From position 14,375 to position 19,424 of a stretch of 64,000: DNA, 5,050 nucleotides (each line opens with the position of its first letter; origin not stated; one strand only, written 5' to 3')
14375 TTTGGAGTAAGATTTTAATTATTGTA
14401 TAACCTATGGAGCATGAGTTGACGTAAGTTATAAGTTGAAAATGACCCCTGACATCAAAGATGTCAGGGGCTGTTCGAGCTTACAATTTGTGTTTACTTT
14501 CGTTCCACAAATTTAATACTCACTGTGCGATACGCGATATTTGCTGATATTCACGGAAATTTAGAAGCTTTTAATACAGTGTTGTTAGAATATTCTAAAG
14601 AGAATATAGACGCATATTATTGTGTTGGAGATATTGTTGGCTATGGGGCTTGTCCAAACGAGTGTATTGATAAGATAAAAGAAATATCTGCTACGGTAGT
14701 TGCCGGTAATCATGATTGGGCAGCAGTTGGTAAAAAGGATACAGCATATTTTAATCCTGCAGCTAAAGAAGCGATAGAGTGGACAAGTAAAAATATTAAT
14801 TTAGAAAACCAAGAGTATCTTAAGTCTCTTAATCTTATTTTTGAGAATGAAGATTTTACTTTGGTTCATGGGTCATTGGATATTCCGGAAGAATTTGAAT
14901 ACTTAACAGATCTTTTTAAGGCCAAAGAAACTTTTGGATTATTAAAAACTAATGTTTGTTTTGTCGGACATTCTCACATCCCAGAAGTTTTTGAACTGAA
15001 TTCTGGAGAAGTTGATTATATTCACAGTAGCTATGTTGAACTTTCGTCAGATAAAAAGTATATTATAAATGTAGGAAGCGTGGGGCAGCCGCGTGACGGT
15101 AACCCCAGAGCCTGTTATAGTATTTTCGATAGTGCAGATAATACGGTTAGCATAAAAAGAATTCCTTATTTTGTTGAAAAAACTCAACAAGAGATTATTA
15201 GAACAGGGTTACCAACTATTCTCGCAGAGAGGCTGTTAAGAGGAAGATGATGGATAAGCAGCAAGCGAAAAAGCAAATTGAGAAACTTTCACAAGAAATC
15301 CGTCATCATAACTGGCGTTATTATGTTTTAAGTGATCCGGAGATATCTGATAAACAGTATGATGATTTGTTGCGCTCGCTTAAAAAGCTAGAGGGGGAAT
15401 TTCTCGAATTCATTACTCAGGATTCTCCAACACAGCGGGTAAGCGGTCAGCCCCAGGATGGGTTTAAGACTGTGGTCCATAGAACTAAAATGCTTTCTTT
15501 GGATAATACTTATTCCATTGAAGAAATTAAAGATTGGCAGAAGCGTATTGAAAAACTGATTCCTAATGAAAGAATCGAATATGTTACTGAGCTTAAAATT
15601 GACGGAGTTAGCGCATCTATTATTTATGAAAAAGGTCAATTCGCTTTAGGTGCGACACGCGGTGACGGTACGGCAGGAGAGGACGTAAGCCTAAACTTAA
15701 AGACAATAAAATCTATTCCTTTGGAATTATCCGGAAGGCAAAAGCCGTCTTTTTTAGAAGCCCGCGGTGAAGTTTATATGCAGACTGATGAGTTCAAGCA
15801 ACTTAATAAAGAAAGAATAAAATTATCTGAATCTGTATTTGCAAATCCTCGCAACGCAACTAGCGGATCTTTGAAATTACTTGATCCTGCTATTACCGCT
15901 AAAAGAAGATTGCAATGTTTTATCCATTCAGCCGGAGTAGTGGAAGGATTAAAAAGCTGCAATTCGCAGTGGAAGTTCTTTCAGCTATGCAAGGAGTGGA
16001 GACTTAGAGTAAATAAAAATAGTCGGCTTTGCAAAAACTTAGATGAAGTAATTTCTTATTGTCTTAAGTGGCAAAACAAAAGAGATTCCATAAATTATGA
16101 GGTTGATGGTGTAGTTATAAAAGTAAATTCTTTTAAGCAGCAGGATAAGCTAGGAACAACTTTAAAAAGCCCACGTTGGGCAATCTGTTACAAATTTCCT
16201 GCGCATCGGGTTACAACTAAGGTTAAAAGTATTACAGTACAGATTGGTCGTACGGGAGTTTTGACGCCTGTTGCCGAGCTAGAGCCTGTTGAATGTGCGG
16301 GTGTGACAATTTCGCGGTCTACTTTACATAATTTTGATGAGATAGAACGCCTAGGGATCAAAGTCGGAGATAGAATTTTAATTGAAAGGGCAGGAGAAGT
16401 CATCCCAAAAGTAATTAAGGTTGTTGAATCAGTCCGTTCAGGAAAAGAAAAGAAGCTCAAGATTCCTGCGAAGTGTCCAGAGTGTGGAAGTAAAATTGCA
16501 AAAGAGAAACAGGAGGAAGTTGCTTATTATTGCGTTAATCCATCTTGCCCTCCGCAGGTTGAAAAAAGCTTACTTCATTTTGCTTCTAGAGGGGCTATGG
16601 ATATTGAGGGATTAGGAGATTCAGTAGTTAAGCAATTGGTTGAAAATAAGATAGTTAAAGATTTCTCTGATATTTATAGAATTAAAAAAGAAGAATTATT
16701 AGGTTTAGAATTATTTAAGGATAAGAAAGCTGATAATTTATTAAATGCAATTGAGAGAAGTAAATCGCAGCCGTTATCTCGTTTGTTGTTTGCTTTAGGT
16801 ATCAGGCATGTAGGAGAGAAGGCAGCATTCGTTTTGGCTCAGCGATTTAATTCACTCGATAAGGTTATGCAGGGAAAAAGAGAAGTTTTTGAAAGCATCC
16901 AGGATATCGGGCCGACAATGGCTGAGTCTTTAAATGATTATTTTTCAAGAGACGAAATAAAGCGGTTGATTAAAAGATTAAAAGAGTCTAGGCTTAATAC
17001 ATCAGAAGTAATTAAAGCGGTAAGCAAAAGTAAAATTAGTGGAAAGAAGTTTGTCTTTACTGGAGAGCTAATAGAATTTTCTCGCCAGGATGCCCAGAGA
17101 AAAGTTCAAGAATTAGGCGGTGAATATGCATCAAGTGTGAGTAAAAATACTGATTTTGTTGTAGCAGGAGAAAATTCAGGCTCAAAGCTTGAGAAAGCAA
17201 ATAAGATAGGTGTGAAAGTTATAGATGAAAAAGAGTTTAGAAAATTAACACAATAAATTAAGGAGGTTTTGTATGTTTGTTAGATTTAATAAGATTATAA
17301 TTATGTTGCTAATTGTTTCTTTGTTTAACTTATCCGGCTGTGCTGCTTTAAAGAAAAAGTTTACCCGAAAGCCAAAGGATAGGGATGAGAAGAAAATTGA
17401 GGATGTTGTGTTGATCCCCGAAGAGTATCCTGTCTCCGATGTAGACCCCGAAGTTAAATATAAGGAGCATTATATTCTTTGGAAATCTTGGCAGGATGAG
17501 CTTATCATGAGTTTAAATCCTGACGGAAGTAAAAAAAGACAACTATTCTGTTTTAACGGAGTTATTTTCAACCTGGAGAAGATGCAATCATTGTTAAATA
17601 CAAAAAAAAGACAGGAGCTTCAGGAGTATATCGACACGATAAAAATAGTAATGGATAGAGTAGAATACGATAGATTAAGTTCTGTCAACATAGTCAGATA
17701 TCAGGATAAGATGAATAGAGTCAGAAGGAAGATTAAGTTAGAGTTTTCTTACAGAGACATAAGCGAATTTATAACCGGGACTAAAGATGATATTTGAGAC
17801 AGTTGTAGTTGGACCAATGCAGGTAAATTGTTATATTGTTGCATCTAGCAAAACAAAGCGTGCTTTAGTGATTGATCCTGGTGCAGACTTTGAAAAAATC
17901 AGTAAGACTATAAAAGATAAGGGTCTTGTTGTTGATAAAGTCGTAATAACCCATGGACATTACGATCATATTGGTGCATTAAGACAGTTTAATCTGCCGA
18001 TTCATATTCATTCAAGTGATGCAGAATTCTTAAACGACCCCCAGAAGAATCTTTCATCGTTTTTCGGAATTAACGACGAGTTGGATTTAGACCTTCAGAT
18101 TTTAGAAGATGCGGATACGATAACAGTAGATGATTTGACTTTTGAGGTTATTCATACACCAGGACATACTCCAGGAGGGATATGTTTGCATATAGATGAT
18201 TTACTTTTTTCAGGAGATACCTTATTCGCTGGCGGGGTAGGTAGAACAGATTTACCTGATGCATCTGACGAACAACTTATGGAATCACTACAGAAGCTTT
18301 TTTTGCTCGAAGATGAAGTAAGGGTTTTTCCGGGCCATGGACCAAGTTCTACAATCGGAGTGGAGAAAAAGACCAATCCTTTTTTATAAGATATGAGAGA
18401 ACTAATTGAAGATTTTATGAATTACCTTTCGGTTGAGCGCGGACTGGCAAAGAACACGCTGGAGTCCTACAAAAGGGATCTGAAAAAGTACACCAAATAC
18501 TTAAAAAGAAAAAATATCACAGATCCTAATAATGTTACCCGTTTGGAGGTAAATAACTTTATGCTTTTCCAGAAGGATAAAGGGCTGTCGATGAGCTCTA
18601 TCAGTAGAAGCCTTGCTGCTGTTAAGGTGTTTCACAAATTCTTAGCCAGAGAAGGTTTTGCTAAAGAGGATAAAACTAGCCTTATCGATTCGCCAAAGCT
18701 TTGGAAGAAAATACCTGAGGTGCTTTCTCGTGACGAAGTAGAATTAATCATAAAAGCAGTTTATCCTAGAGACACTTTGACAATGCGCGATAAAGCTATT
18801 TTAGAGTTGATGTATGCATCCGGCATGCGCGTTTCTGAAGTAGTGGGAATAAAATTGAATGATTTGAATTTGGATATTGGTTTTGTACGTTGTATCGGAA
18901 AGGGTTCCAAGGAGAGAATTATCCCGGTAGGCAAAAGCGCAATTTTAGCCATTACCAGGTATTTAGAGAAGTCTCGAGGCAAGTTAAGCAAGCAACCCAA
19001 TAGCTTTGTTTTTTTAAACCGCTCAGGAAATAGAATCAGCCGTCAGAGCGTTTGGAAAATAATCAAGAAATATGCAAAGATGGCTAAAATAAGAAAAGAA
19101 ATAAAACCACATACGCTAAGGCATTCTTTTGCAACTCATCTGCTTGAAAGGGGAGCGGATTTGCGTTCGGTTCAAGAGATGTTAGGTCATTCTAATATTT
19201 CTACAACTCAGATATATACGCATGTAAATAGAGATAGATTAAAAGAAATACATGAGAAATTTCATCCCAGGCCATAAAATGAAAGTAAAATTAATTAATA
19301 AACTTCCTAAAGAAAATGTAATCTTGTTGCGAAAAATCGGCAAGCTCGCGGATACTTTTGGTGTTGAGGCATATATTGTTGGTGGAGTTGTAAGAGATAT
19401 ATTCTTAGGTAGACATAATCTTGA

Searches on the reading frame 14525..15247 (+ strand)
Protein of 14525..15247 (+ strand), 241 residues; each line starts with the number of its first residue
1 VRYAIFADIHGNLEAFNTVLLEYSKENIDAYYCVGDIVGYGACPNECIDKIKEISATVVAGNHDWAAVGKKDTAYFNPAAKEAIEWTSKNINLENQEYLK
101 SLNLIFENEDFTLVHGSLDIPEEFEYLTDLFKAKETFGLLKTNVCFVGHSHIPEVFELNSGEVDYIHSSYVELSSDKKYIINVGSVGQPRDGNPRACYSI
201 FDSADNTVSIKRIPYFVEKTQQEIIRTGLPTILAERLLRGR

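Call 95: search_protein_families(library=pfam, proteins=[window:14525-15247:+], max_evalue=0.00001)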
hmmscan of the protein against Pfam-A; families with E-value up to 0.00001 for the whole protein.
window:14525-15247:+ (241 aa): 2 families
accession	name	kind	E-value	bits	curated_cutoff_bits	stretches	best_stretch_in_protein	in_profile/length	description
PF12850.12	Metallophos_2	-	1.6e-18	67.6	27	1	1-202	1-150/154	Calcineurin-like phosphoesterase superfamily domain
PF00149.33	Metallophos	-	8.7e-14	52.8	21.5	1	1-129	1-142/191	Calcineurin-like phosphoesterase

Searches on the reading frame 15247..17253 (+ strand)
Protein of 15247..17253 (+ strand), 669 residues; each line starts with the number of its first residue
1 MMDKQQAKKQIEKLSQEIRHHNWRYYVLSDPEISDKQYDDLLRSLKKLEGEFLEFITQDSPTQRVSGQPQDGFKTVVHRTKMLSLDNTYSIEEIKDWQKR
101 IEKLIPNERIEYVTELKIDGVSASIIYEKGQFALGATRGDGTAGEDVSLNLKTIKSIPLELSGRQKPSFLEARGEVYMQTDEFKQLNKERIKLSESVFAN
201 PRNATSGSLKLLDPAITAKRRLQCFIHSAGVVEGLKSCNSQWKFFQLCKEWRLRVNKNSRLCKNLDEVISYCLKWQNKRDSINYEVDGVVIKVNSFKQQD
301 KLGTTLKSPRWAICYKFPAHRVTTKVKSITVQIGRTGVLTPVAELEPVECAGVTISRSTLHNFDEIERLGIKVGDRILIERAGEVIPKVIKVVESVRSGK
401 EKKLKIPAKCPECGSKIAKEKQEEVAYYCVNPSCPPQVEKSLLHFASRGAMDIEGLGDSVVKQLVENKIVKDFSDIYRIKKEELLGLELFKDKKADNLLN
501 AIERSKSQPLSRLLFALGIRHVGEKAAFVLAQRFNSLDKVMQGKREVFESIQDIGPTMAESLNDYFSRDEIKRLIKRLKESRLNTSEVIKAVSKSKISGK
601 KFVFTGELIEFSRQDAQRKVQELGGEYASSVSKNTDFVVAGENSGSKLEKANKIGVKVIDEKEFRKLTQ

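Call 95: search_protein_families(library=pfam, proteins=[window:15247-17253:+], max_evalue=0.00001)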
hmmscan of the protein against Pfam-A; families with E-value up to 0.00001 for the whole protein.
window:15247-17253:+ (669 aa): 6 families
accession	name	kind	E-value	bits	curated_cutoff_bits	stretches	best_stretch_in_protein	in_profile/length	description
PF01653.23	DNA_ligase_aden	-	1.7e-94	316.5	27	1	72-319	3-252/253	NAD-dependent DNA ligase adenylation domain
PF03120.22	DNA_ligase_OB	-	1.2e-32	112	32.9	1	323-400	1-78/79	NAD-dependent DNA ligase OB-fold domain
PF12826.13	HHH_2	-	8.4e-21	74.3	27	1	512-575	1-64/64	Helix-hairpin-helix motif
PF00533.33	BRCT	-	7.2e-14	52.2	21.3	1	598-665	7-75/78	BRCA1 C Terminus (BRCT) domain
PF03119.21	DNA_ligase_ZBD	-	7.7e-09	35.7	25.8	1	409-435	1-26/27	NAD-dependent DNA ligase C4 zinc finger domain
PF12738.14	PTCB-BRCT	-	3.7e-07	30.5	22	1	612-659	12-59/63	twin BRCT domain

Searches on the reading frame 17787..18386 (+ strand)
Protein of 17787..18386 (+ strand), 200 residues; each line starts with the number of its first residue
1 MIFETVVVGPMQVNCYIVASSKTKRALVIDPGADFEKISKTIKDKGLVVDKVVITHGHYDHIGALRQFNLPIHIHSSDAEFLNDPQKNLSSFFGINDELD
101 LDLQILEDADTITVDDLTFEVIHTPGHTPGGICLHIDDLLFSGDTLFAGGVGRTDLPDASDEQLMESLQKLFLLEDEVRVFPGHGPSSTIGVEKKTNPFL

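Call 95: search_protein_families(library=pfam, proteins=[window:17787-18386:+], max_evalue=0.00001)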
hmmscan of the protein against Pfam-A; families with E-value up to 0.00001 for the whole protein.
window:17787-18386:+ (200 aa): 2 families
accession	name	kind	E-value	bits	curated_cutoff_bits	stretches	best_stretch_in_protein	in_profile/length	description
PF00753.33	Lactamase_B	-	1.2e-32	113.9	22.7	1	9-184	2-196/196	Metallo-beta-lactamase superfamily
PF12706.13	Lactamase_B_2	-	3.2e-07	30.6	27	1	27-137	3-131/200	Beta-lactamase superfamily domain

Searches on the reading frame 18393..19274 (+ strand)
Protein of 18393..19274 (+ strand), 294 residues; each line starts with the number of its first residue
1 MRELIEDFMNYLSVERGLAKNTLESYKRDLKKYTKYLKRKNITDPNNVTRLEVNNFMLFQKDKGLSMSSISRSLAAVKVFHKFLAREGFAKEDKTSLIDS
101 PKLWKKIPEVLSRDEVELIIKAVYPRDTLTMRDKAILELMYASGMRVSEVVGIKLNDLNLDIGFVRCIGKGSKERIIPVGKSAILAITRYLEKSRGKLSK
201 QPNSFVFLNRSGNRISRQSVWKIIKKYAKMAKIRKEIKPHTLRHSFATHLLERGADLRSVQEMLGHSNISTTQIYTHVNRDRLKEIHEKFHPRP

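Call 95: search_protein_families(library=pfam, proteins=[window:18393-19274:+], max_evalue=0.00001)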
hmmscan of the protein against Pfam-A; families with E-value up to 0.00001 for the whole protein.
window:18393-19274:+ (294 aa): 3 families
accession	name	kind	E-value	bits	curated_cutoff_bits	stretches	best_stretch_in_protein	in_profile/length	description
PF00589.27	Phage_integrase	-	3e-55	187.1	27.1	1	110-280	2-170/172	Phage integrase family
PF02899.23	Phage_int_SAM_1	-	1.6e-21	76.8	22.3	1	5-88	1-83/83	Phage integrase, N-terminal SAM-like domain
PF13495.12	Phage_int_SAM_4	-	1.2e-06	29.2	27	1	4-82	1-76/85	Phage integrase, N-terminal SAM-like domain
